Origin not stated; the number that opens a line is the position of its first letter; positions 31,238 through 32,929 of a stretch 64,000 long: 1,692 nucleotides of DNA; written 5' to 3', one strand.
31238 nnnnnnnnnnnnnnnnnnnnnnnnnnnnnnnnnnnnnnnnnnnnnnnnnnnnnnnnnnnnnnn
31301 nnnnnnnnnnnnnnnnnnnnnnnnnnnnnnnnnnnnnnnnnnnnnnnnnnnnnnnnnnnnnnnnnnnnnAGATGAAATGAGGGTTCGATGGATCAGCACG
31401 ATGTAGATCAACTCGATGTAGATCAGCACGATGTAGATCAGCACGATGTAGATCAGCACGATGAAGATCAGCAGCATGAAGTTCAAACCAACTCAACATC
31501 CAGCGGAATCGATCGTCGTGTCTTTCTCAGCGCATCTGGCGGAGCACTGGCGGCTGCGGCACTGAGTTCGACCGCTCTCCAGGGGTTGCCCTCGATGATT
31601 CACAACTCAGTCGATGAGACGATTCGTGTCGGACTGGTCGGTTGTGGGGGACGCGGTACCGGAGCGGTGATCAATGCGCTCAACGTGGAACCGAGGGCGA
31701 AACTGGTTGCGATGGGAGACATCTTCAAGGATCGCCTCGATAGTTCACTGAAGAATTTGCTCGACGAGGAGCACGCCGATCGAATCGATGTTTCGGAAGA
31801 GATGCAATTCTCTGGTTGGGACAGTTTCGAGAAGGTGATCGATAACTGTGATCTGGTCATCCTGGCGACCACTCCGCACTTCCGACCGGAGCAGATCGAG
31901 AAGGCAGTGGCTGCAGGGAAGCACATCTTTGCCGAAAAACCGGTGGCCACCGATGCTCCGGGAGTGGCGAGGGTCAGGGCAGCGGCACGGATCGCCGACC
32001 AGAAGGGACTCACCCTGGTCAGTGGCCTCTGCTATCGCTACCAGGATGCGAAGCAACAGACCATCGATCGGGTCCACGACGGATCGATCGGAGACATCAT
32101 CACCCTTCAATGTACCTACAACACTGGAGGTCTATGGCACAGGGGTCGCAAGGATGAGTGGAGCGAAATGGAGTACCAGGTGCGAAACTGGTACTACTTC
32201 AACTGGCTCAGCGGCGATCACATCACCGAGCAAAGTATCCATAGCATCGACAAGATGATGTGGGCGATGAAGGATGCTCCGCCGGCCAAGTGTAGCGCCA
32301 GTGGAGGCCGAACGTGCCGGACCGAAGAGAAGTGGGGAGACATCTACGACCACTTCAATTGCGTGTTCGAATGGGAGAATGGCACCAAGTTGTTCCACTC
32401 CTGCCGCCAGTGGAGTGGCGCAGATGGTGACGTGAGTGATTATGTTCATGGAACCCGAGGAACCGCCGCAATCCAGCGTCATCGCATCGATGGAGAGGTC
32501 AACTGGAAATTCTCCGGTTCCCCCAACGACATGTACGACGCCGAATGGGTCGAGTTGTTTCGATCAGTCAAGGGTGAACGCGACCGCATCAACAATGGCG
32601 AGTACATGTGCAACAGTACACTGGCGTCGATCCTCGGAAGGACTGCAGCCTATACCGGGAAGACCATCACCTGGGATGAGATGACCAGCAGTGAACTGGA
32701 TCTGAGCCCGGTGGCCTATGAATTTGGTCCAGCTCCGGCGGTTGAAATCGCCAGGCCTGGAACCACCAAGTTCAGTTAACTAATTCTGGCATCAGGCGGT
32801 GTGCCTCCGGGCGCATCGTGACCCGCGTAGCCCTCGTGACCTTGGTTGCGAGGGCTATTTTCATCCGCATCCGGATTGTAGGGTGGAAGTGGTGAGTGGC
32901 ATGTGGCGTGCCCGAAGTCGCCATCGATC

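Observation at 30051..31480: Independent 15-bp in-frame tandem repeats at the extreme 5' ends of two neighbouring secreted-protein genes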

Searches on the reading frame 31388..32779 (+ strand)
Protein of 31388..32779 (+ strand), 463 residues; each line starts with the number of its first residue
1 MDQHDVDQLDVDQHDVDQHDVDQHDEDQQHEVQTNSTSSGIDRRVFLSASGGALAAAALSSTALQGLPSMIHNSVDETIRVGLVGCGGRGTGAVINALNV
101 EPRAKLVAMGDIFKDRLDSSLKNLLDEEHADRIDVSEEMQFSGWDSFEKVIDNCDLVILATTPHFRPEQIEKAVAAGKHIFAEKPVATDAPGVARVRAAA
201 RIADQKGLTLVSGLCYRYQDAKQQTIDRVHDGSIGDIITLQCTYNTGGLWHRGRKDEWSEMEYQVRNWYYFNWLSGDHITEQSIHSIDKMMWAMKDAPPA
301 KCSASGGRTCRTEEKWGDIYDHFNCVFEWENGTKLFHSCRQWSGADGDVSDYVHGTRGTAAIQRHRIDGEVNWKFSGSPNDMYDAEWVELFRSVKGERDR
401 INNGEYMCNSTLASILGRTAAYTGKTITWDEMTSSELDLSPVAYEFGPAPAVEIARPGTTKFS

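Call 6: find_encoding_contigs(protein=window:31388-32779:+, flank=6000, max_places=10)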
Protein window:31388-32779:+ (463 aa): no gene with exactly this product is on record in the collection.
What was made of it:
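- Tried and rejected: Exact look-up of the window's Gfo protein in the contig index found nothing (call 6).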

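Call 9: find_homologous_proteins(query=window:31388-32779:+, max_evalue=1e-20)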
Query window:31388-32779:+ (463 aa): 7761 proteins with E <= 1e-20 among 8000 candidates; the best 120 are listed.
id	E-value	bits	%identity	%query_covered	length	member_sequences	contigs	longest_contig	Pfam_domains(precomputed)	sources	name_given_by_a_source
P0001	1.5e-271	919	87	94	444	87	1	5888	PF01408.29,PF22725.2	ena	-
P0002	1.1e-258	877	83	94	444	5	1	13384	PF01408.29,PF22725.2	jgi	-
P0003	3.1e-250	849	84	92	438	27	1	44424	PF01408.29,PF22725.2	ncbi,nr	ncbi:MAG: Gfo/Idh/MocA family oxidoreductase [Planctomycetota bacterium]|nr:Gfo/Idh/MocA family oxid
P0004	1.8e-218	744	72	93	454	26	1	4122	PF01408.29,PF22725.2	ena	-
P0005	9.7e-217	738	69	95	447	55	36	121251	PF01408.29,PF22725.2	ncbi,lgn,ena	-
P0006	3.1e-209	713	70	93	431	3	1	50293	PF01408.29,PF22725.2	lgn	-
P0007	1.3e-179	616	62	92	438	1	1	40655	PF01408.29,PF22725.2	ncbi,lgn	-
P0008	1.9e-179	615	62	92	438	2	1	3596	PF01408.29,PF22725.2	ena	-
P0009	1.7e-178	612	60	92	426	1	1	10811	PF01408.29,PF22725.2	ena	-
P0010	1.2e-176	606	60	92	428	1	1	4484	PF01408.29,PF22725.2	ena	-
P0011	2.9e-174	598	60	91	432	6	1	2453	PF01408.29,PF22725.2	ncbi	-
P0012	2.1e-170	585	59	91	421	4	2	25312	PF01408.29,PF22725.2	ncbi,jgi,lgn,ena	-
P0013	1.0e-169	583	57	94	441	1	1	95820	PF01408.29,PF22725.2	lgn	-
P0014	1.0e-168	580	56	93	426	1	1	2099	PF01408.29,PF22725.2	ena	-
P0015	1.5e-168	579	56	93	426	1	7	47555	PF01408.29,PF22725.2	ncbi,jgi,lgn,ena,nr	ncbi:MAG: Gfo/Idh/MocA family oxidoreductase [Planctomycetota bacterium]|nr:Gfo/Idh/MocA family oxid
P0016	1.8e-168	579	56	93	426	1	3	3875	PF01408.29,PF22725.2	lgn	-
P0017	3.5e-168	578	75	69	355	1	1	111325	PF01408.29,PF22725.2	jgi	-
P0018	4.9e-168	578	57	93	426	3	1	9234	PF01408.29,PF22725.2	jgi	jgi:predicted dehydrogenase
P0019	5.8e-168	577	58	91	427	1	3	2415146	PF01408.29,PF22725.2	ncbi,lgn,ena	ncbi:MAG: Gfo/Idh/MocA family oxidoreductase [Planctomycetota bacterium]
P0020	6.0e-168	577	56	93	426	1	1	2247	PF01408.29,PF22725.2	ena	-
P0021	6.5e-168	577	59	92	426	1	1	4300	PF01408.29,PF22725.2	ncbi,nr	ncbi:MAG: Gfo/Idh/MocA family oxidoreductase [Planctomycetes bacterium]|nr:Gfo/Idh/MocA family oxido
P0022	1.1e-167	577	59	91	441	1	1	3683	PF01408.29,PF22725.2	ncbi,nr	ncbi:MAG: Gfo/Idh/MocA family oxidoreductase [Planctomycetes bacterium]|nr:Gfo/Idh/MocA family oxido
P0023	1.8e-167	576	56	93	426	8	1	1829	PF01408.29,PF22725.2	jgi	jgi:predicted dehydrogenase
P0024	1.2e-166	573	55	93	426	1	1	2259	PF01408.29,PF22725.2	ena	-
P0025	8.4e-166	570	58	93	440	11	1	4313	PF01408.29,PF22725.2,PF10518.15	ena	-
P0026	1.9e-165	569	56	86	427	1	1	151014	PF01408.29,PF22725.2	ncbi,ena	-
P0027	8.3e-165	567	58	91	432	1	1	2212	PF01408.29,PF22725.2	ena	-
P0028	7.4e-164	564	57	92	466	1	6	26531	PF01408.29,PF22725.2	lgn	-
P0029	1.5e-163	563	60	79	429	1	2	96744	PF01408.29,PF22725.2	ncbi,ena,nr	ncbi:MAG: Gfo/Idh/MocA family oxidoreductase [Planctomycetes bacterium]|nr:Gfo/Idh/MocA family oxido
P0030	1.7e-163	563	60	83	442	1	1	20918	PF01408.29,PF22725.2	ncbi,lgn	ncbi:MAG: Gfo/Idh/MocA family oxidoreductase [Planctomycetota bacterium]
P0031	2.1e-163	562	61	79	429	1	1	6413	PF01408.29,PF22725.2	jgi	jgi:predicted dehydrogenase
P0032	2.4e-163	562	60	79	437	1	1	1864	PF01408.29,PF22725.2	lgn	-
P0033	2.4e-163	562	60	79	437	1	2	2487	PF01408.29,PF22725.2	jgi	jgi:predicted dehydrogenase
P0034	2.6e-163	562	60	79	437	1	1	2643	PF01408.29,PF22725.2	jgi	jgi:predicted dehydrogenase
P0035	2.6e-163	562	60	79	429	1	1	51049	PF01408.29,PF22725.2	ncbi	-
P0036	2.9e-163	562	60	79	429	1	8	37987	PF01408.29,PF22725.2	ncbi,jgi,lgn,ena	jgi:predicted dehydrogenase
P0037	3.2e-163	562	60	79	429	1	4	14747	PF01408.29,PF22725.2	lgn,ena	-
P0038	3.2e-163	562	61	83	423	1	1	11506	PF01408.29,PF22725.2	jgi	-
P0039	3.5e-163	562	60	79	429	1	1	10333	PF01408.29,PF22725.2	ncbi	-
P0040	4.2e-163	561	60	79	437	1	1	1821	PF01408.29,PF22725.2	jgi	jgi:predicted dehydrogenase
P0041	5.1e-163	561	60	79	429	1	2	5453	PF01408.29,PF22725.2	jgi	jgi:predicted dehydrogenase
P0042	5.3e-163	561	56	93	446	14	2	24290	PF01408.29,PF22725.2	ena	-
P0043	5.7e-163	561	60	79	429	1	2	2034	PF01408.29,PF22725.2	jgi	jgi:predicted dehydrogenase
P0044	6.5e-163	561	57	85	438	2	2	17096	PF01408.29,PF22725.2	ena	-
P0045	7.5e-163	561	60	79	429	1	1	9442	PF01113.27,PF01408.29,PF22725.2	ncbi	-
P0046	8.0e-163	560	59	85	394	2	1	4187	PF01408.29,PF22725.2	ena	-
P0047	1.1e-162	560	57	91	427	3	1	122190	PF01408.29,PF22725.2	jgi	jgi:predicted dehydrogenase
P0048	2.5e-162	559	57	93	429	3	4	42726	PF01408.29,PF22725.2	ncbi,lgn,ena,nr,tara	ncbi:MAG TPA: oxidoreductase [Planctomycetes bacterium]|nr:oxidoreductase [Planctomycetota bacterium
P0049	4.4e-162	558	56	91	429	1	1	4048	PF01408.29,PF22725.2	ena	-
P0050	6.2e-162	558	59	84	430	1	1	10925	PF01408.29,PF22725.2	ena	-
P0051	7.5e-162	557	55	92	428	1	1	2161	PF01408.29,PF22725.2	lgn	-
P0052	1.3e-161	556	56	93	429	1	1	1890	PF01408.29,PF22725.2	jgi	-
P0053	1.7e-161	556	57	93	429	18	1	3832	PF01408.29,PF22725.2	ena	-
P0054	1.7e-161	556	57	91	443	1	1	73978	PF01113.27,PF01408.29,PF22725.2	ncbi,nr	ncbi:MAG: gfo/Idh/MocA family oxidoreductase [Planctomycetota bacterium]|nr:MAG: gfo/Idh/MocA family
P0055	1.1e-160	553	57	90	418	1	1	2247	PF01408.29,PF22725.2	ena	-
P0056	9.9e-160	550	58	84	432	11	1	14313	PF01408.29,PF22725.2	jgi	jgi:predicted dehydrogenase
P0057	1.0e-159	550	57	93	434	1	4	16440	PF01408.29,PF22725.2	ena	-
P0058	1.0e-159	550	59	84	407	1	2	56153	PF01408.29,PF22725.2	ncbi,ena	-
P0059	1.3e-159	550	57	93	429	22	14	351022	PF01408.29,PF22725.2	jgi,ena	-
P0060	2.0e-159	549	55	93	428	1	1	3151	PF01408.29,PF22725.2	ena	-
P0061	3.1e-159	549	56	93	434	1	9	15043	PF01408.29,PF22725.2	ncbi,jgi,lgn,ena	-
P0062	3.3e-159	549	61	83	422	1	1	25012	PF01408.29,PF22725.2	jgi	jgi:predicted dehydrogenase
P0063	3.4e-159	548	56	93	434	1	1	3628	PF01408.29,PF22725.2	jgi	jgi:predicted dehydrogenase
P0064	4.1e-159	548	56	85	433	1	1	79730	PF01408.29,PF22725.2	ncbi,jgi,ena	-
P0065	6.6e-159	548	57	91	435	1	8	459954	PF01408.29,PF22725.2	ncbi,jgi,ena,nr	ncbi:MAG: oxidoreductase [Planctomycetes bacterium]|jgi:predicted dehydrogenase|nr:oxidoreductase [P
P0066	7.5e-159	547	59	79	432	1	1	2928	PF01408.29,PF22725.2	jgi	jgi:predicted dehydrogenase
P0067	1.0e-158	547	56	93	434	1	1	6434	PF01408.29,PF22725.2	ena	-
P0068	1.4e-158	546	60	83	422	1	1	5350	PF01408.29,PF22725.2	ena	-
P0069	1.9e-158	546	57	85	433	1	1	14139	PF01408.29,PF22725.2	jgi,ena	-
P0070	2.5e-158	546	54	92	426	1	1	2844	PF01408.29,PF22725.2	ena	-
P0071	2.6e-158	546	56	93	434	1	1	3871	PF01408.29,PF22725.2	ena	-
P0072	3.5e-158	545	58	91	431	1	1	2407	PF01408.29,PF22725.2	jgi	-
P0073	3.7e-158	545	52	95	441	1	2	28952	PF01408.29,PF22725.2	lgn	-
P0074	5.8e-158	544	57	93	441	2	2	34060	PF01113.27,PF01408.29,PF22725.2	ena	-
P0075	6.2e-158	544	58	85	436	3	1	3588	PF01408.29,PF22725.2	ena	-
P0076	7.8e-158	544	56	93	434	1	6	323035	PF01408.29,PF22725.2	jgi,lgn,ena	jgi:myo-inositol 2-dehydrogenase / D-chiro-inositol 1-dehydrogenase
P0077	8.0e-158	544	59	83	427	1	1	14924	PF01408.29,PF22725.2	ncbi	-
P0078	9.5e-158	544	56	93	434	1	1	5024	PF01408.29,PF22725.2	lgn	-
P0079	7.2e-157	541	57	87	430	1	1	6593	PF01408.29,PF22725.2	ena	-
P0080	7.4e-157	541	55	92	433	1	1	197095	PF01408.29,PF22725.2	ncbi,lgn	-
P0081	8.3e-157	541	56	92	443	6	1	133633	PF01113.27,PF01408.29,PF22725.2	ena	-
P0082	1.4e-156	540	53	93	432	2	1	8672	PF01408.29,PF22725.2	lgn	-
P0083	1.7e-156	540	57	93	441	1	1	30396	PF01113.27,PF01408.29,PF22725.2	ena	-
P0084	2.2e-156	539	55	91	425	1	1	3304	PF01408.29,PF22725.2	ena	-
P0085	2.4e-156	539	55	93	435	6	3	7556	PF01408.29,PF22725.2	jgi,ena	jgi:predicted dehydrogenase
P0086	2.7e-156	539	56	91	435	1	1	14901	PF01408.29,PF22725.2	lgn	-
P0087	2.8e-156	539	55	93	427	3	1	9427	PF01408.29,PF22725.2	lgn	-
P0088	2.9e-156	539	54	93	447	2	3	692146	PF01408.29,PF22725.2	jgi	jgi:myo-inositol 2-dehydrogenase / D-chiro-inositol 1-dehydrogenase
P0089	3.1e-156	539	55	92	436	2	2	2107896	PF01408.29,PF22725.2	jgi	jgi:myo-inositol 2-dehydrogenase / D-chiro-inositol 1-dehydrogenase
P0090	6.6e-156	538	55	92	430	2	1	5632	PF01408.29,PF22725.2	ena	-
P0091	9.2e-156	537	53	93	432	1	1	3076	PF01408.29,PF22725.2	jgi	jgi:myo-inositol 2-dehydrogenase / D-chiro-inositol 1-dehydrogenase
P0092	1.2e-155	537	56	93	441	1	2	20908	PF01113.27,PF01408.29,PF22725.2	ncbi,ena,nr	ncbi:MAG: Gfo/Idh/MocA family oxidoreductase [Planctomycetes bacterium]|nr:Gfo/Idh/MocA family oxido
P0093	1.4e-155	537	54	93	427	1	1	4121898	PF01408.29,PF22725.2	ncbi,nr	ncbi:MAG: Gfo/Idh/MocA family oxidoreductase [Planctomycetes bacterium]|nr:Gfo/Idh/MocA family oxido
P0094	1.8e-155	536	55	92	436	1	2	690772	PF01408.29,PF22725.2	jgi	jgi:myo-inositol 2-dehydrogenase / D-chiro-inositol 1-dehydrogenase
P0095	3.0e-155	535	56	92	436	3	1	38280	PF01408.29,PF22725.2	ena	-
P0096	4.3e-155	535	56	88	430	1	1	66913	PF01408.29,PF22725.2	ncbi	-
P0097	8.3e-155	534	58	84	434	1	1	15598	PF01408.29,PF22725.2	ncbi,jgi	ncbi:MAG TPA: Gfo/Idh/MocA family oxidoreductase [Planctomycetota bacterium]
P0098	8.5e-155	534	54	91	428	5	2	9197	PF01408.29,PF22725.2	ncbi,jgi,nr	ncbi:MAG: Gfo/Idh/MocA family oxidoreductase [Planctomycetes bacterium]|nr:Gfo/Idh/MocA family oxido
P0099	1.1e-154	534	56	91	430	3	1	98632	PF01408.29,PF22725.2,PF02894.23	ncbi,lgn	-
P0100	1.1e-154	534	58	84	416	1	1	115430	PF01408.29,PF22725.2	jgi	jgi:predicted dehydrogenase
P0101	1.3e-154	533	54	93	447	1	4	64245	PF01408.29,PF22725.2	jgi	jgi:myo-inositol 2-dehydrogenase / D-chiro-inositol 1-dehydrogenase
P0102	4.3e-154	532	55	91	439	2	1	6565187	PF01408.29,PF22725.2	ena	-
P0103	6.0e-154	531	56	91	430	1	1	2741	PF01408.29,PF22725.2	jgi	jgi:predicted dehydrogenase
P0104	8.0e-154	531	54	91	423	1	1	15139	PF01408.29,PF22725.2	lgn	-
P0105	9.0e-154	531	59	83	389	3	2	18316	PF01408.29,PF22725.2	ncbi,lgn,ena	-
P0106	9.2e-154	531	55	91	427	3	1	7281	PF01408.29,PF22725.2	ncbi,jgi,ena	-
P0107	9.7e-154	530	55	92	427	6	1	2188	PF01408.29,PF22725.2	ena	-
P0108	1.3e-153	530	58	85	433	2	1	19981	PF01408.29,PF22725.2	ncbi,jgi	-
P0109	1.3e-153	530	55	91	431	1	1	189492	PF01408.29,PF22725.2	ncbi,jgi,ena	-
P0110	1.5e-153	530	53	93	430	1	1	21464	PF01408.29,PF22725.2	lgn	-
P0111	1.6e-153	530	56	83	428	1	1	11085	PF01408.29,PF22725.2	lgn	-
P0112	2.8e-153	529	54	93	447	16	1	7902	PF01408.29,PF22725.2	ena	-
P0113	2.8e-153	529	55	86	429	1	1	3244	PF01408.29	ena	-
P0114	3.4e-153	529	55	91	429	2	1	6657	PF01408.29,PF22725.2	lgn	-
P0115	8.1e-153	527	53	93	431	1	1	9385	PF01408.29,PF22725.2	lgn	-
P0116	8.6e-153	527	54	91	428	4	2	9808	PF01408.29,PF22725.2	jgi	-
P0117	1.2e-152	527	55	91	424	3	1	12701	PF01408.29,PF22725.2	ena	-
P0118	1.2e-152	527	58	84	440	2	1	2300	PF01408.29,PF22725.2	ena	-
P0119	1.5e-152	527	54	93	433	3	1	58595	PF01408.29,PF22725.2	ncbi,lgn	-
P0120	2.2e-152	526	53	93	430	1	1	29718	PF01408.29,PF22725.2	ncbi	ncbi:MAG: Gfo/Idh/MocA family oxidoreductase [Planctomycetota bacterium]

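Call 35: search_protein_families(library=pfam, proteins=[window:31388-32779:+], max_evalue=0.01)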
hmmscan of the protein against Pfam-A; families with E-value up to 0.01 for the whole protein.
window:31388-32779:+ (463 aa): 4 families
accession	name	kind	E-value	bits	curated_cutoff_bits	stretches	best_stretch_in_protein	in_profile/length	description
PF01408.29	GFO_IDH_MocA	-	8.4e-14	52.7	24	1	79-211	1-117/120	Oxidoreductase family, NAD-binding Rossmann fold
PF22725.1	GFO_IDH_MocA_C3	-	9e-09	35.8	27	1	227-360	6-123/124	GFO/IDH/MocA C-terminal domain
PF01113.26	DapB_N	-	0.00042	20.8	25.6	1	79-180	1-94/124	Dihydrodipicolinate reductase, N-terminus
PF02894.22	GFO_IDH_MocA_C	-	0.0045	17.3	22.9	1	228-362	3-129/218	Oxidoreductase family, C-terminal alpha/beta domain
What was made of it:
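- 31388..32779 (+): Gfo/Idh/MocA-family oxidoreductase gene, 463 aa, ATG start with GAGG 6 nt upstream, followed by a terminator-like hairpin at about 32830-32865. Pfam PF01408 and PF22725 (call 35).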

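Call 36: search_protein_families(library=ncbifam, proteins=[window:31388-32779:+], max_evalue=0.01)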
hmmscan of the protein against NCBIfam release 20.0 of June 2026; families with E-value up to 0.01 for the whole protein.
window:31388-32779:+ (463 aa): 9 families
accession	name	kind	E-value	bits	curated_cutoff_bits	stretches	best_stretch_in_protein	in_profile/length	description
TIGR04380.1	myo_inos_iolG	equivalog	1.6e-17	63.4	355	1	118-369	26-259/330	inositol 2-dehydrogenase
NF058561.1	BT_2158_fam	equivalog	1.4e-10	40.3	750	1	43-257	2-196/487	glycoside 3-dehydrogenase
NF052679.1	InsChiInosDhIolG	equivalog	2.5e-10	39.9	540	1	78-245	2-156/343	bifunctional inositol 2-dehydrogenase/D-chiro-inositol 1-dehydrogenase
NF058563.1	BT_2159_fam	equivalog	3.9e-09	36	650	1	152-259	61-164/350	disaccharide 3-dehydrogenase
NF052479.1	LevoglcsnDh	equivalog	5.6e-09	35.1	650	1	145-244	63-161/386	levoglucosan dehydrogenase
NF040723.1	UDP-GlcNAcDh_Arch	equivalog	1.7e-06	27.8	450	1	80-242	2-146/302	UDP-N-acetylglucosamine 3-dehydrogenase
NF041392.1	XylDh_Gfo6_Halo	equivalog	2.5e-05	23.3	350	1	74-244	12-170/350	D-xylose 1-dehydrogenase Gfo6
NF007574.0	PRK10206.1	equivalog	0.0006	19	352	1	153-243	65-152/345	oxidoreductase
NF008607.0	PRK11579.1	subfamily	0.0061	15.6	330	0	153-262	64-167/346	oxidoreductase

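Call 48: find_encoding_contigs(protein=P0001, flank=5000, max_places=3)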
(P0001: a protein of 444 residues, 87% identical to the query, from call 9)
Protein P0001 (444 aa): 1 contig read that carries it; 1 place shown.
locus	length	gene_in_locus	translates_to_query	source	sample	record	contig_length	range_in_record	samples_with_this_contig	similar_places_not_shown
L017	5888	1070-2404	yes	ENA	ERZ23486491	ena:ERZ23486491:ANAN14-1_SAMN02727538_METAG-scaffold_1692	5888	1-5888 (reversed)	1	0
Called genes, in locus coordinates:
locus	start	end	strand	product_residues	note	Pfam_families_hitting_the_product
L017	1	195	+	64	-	?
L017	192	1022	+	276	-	PF02424:ApbE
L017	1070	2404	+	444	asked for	PF01408:GFO_IDH_MocA, PF22725:GFO_IDH_MocA_C3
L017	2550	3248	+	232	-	PF04311:DUF459 (faint), PF13472:Lipase_GDSL_2 (weak)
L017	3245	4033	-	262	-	PF06182:ABC2_membrane_6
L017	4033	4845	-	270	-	PF06182:ABC2_membrane_6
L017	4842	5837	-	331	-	PF00005:ABC_tran, PF13304:AAA_21 (weak)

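Call 49: find_encoding_contigs(protein=P0003, flank=5000, max_places=3)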
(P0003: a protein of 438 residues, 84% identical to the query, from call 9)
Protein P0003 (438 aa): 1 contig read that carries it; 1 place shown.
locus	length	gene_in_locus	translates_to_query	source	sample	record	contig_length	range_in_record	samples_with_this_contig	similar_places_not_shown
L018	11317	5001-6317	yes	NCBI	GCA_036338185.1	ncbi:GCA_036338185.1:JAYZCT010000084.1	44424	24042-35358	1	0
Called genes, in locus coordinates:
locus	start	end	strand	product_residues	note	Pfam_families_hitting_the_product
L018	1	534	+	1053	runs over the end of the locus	PF02310:B12-binding, PF03308:MeaB, PF02492:cobW, PF01642:MM_CoA_mutase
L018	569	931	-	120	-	-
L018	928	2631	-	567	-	PF22113:Mtrc-MtrF_II-IV_dom (faint), PF14522:Cytochrome_C7 (faint), PF03264:Cytochrom_NNT (faint)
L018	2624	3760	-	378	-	PF03781:FGE-sulfatase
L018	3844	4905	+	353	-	PF02424:ApbE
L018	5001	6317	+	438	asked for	PF01408:GFO_IDH_MocA, PF22725:GFO_IDH_MocA_C3 (weak)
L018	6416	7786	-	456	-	PF00171:Aldedh, PF05893:LuxC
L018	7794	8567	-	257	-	PF00106:adh_short, PF08659:KR, PF13561:adh_short_C2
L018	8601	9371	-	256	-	PF07722:Peptidase_C26, PF00117:GATase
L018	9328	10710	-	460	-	PF00120:Gln-synt_C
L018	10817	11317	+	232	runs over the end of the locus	PF04311:DUF459 (faint), PF13472:Lipase_GDSL_2 (weak)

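Call 50: find_encoding_contigs(protein=P0002, flank=5000, max_places=3)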
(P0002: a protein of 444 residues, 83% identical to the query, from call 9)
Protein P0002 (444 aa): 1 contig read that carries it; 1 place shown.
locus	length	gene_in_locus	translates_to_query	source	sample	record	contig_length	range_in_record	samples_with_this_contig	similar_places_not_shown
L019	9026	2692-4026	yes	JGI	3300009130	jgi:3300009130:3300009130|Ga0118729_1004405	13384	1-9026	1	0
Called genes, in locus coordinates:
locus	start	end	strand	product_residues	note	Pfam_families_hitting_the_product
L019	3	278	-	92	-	?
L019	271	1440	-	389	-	PF03781:FGE-sulfatase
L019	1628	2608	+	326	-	PF02424:ApbE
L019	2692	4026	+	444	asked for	PF01408:GFO_IDH_MocA, PF22725:GFO_IDH_MocA_C3 (weak)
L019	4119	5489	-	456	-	PF00171:Aldedh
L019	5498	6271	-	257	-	PF00106:adh_short, PF08659:KR, PF13561:adh_short_C2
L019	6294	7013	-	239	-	PF07722:Peptidase_C26, PF00117:GATase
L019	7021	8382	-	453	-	PF00120:Gln-synt_C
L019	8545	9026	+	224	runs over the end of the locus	PF04311:DUF459 (faint), PF13472:Lipase_GDSL_2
